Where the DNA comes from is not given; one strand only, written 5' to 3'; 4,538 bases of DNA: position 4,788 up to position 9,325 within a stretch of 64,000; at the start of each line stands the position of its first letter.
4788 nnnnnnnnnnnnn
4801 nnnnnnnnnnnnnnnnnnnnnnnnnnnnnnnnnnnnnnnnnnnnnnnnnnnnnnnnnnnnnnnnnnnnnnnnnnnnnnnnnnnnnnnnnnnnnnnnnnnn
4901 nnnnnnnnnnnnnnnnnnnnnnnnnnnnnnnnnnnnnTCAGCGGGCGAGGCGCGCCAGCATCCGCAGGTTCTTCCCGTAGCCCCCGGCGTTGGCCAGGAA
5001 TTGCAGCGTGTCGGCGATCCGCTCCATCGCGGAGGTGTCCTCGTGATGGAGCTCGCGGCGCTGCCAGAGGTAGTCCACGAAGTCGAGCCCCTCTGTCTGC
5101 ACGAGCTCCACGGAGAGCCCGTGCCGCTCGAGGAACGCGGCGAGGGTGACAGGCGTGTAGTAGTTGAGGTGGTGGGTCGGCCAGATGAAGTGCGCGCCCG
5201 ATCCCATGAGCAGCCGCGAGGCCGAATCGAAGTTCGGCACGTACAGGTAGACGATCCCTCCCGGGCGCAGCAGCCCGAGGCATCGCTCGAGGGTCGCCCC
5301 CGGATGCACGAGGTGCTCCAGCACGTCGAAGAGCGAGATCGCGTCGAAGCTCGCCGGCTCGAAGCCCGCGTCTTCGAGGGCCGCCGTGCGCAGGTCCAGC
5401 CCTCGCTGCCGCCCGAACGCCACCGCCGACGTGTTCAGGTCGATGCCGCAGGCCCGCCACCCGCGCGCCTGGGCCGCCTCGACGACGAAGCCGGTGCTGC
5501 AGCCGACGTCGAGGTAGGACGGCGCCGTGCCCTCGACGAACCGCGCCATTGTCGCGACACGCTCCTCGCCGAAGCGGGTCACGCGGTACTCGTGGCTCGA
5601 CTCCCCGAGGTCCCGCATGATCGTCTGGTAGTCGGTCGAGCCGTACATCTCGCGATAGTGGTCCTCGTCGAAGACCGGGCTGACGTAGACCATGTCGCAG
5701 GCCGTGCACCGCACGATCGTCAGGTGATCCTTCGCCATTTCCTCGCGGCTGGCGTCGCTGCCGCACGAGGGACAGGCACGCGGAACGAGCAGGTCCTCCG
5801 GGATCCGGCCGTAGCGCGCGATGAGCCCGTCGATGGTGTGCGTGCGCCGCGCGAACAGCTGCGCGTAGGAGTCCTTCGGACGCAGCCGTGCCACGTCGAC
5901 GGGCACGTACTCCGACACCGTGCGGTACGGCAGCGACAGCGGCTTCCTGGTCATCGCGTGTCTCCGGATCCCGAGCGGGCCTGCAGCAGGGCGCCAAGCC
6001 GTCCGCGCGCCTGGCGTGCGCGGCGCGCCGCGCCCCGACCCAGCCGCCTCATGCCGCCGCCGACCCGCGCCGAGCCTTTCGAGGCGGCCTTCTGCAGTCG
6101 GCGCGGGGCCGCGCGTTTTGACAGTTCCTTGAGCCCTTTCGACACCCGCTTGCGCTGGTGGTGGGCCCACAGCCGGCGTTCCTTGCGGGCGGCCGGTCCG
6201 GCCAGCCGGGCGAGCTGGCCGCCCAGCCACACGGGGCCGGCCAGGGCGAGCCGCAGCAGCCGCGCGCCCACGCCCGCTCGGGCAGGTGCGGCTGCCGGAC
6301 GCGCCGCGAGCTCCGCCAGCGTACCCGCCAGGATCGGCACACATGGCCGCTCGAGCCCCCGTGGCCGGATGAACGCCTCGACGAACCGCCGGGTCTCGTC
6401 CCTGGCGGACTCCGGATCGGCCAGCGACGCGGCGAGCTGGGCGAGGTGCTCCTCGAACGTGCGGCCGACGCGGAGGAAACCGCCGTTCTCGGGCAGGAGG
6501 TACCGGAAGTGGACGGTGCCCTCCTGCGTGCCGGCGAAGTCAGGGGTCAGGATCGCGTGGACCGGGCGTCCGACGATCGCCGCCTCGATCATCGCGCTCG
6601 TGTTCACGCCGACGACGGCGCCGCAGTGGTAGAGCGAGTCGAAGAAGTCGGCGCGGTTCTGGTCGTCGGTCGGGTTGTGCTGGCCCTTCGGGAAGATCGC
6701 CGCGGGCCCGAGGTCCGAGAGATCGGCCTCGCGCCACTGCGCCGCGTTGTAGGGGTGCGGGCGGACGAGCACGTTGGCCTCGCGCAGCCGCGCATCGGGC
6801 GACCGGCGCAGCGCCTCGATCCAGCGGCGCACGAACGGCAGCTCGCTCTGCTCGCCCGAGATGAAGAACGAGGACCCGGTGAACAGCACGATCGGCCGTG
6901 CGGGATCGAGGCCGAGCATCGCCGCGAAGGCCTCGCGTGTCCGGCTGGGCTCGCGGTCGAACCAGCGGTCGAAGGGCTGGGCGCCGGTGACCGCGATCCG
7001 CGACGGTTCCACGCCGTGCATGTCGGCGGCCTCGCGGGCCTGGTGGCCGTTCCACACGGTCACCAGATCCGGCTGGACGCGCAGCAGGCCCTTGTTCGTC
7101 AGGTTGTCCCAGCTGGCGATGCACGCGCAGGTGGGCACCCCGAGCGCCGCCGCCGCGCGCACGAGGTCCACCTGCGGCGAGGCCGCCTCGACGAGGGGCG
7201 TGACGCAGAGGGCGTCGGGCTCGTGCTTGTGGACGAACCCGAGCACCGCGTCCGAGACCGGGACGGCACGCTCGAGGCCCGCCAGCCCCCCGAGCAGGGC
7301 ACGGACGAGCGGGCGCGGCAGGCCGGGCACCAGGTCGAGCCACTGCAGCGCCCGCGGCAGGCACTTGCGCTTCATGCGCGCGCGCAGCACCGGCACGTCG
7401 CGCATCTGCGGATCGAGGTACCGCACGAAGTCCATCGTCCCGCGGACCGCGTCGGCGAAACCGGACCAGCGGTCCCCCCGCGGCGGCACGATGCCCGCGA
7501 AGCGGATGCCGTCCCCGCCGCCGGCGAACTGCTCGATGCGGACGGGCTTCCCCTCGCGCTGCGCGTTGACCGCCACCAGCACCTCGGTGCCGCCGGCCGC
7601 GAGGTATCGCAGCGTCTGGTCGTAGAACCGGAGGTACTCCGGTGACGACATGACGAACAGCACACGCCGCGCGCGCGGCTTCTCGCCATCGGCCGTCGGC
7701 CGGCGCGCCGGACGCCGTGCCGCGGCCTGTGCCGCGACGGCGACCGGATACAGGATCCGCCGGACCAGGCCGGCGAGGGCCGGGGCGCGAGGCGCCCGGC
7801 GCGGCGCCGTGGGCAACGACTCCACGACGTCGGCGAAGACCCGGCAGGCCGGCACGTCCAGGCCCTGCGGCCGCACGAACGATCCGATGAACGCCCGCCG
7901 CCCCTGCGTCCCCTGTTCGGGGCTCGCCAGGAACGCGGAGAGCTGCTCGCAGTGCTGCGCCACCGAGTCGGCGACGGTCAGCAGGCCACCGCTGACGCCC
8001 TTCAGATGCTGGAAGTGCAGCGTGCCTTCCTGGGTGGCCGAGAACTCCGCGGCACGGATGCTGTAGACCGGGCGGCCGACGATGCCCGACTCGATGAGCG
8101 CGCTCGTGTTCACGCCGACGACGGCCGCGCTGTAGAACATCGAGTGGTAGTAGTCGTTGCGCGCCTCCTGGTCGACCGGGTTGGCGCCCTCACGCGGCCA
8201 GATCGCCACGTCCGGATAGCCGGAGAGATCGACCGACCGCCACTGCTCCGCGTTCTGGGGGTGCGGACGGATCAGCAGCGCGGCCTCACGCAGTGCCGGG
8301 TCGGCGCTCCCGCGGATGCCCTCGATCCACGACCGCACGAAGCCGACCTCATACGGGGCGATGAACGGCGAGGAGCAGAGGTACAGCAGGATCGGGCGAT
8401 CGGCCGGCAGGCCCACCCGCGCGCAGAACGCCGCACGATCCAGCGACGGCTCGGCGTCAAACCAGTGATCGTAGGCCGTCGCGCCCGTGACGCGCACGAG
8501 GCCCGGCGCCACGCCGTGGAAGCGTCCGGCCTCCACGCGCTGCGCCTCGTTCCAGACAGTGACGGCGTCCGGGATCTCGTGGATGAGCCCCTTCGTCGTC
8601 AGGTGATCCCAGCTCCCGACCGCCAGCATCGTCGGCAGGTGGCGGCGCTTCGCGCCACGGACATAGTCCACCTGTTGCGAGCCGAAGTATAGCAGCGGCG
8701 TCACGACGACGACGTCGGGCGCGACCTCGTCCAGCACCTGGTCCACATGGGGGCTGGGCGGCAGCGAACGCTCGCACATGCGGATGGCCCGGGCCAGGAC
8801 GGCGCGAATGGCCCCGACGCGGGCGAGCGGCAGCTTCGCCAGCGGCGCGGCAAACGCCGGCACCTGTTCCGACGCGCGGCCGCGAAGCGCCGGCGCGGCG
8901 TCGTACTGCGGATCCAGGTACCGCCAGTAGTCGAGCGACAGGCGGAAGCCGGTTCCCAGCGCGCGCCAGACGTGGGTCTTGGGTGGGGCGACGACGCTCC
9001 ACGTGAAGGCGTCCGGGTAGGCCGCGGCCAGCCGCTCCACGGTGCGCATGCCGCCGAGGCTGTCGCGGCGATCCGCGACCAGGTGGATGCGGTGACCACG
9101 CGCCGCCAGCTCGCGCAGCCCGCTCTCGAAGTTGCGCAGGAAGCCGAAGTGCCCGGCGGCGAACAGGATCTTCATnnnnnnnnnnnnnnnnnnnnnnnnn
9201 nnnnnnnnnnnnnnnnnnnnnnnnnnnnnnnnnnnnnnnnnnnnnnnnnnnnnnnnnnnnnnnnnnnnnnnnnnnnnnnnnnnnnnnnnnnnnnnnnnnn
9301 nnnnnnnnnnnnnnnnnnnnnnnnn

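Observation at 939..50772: Twelve genes carrying about 16 copies of an unassigned twin-Rossmann (GT-B-like) domain in one locus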

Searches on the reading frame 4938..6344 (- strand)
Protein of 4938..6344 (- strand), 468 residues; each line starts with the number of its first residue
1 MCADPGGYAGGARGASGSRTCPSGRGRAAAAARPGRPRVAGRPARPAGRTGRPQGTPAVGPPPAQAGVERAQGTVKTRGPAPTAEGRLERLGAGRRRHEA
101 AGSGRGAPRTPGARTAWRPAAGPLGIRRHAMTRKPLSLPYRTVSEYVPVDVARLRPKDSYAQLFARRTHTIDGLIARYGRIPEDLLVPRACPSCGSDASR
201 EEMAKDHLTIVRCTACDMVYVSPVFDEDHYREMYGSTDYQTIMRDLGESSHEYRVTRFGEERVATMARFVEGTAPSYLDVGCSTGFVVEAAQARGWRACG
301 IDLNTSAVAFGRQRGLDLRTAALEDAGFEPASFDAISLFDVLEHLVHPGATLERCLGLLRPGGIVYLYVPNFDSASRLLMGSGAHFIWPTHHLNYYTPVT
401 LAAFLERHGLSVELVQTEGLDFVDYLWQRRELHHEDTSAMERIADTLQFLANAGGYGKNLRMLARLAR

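Call 8: search_protein_families(library=pfam, proteins=[window:4938-6344:-], max_evalue=0.1)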
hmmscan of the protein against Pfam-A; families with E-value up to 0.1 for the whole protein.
window:4938-6344:- (468 aa): 9 families
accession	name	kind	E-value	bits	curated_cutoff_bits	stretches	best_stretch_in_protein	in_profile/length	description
PF13489.12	Methyltransf_23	-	5.8e-20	72.1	27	1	271-413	20-162/164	Methyltransferase domain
PF08241.18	Methyltransf_11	-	7.9e-16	58.9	21.2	1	278-366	1-94/95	Methyltransferase domain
PF08242.18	Methyltransf_12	-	3.2e-13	50.7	30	1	278-364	1-97/98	Methyltransferase domain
PF13649.12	Methyltransf_25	-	5.7e-12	46.6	27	1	278-363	2-97/97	Methyltransferase domain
PF13847.12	Methyltransf_31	-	1.9e-06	28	27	1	276-368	6-110/145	Methyltransferase domain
PF24042.1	DUF7351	-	0.015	15.5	31.2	1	189-231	2-42/177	Domain of unknown function (DUF7351)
PF12172.15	zf-ChsH2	-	0.016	15.4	23.2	0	206-223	6-24/37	ChsH2, rubredoxin-like zinc ribbon domain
PF14354.12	Lar_restr_allev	-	0.057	14.1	28.6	0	190-225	5-37/58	Restriction alleviation protein Lar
PF03119.21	DNA_ligase_ZBD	-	0.073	13.4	25.8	0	191-202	2-13/27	NAD-dependent DNA ligase C4 zinc finger domain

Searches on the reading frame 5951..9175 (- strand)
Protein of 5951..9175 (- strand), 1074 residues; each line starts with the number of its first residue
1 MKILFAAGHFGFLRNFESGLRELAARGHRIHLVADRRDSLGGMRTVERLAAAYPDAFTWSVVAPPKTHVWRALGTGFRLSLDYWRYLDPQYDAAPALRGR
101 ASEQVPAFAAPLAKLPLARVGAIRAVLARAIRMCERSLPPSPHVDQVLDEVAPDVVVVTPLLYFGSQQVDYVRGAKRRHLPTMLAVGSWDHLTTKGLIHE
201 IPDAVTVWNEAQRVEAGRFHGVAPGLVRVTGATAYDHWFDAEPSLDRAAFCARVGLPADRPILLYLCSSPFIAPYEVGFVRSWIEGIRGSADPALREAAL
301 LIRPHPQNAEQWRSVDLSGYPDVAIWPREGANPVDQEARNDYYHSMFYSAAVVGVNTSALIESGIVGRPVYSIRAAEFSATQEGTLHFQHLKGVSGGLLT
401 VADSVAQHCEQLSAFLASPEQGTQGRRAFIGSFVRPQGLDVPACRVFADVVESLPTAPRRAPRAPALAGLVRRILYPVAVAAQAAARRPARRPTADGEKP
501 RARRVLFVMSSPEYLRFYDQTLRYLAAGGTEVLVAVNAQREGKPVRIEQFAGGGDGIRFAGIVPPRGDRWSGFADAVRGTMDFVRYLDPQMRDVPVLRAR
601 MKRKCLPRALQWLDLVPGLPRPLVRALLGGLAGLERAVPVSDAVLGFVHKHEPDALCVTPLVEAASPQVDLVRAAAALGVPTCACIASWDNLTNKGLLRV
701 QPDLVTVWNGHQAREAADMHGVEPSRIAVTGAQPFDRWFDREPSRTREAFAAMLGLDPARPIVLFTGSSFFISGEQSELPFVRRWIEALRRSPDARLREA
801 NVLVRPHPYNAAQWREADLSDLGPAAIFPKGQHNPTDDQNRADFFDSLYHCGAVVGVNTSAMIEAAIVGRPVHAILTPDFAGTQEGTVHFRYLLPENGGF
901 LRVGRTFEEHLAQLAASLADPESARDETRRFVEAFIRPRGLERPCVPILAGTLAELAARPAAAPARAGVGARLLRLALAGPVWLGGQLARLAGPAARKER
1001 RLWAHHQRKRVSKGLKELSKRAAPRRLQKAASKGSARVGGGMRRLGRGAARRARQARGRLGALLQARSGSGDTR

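Call 5: search_protein_families(library=pfam, proteins=[window:5951-9175:-], max_evalue=1)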
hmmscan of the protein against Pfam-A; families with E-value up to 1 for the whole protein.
window:5951-9175:- (1074 aa): 2 families
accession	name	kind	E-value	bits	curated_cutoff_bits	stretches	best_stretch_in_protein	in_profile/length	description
PF13439.12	Glyco_transf_4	-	0.2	12.1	28.5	0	21-44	13-36/170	Glycosyltransferase Family 4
PF12075.13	KN_motif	-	0.26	11.6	26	0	76-94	9-26/39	KN motif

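Call 13: search_protein_families(library=ncbifam, proteins=[window:5951-9175:-], max_evalue=1)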
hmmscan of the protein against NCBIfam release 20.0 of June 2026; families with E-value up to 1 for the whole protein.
window:5951-9175:- (1074 aa): 1 family
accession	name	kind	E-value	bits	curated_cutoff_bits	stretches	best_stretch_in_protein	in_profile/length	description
NF046086.1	BFO_1060_trans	domain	3.4e-07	29.7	200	2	702-770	105-172/365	BFO_1060 family glycosyltransferase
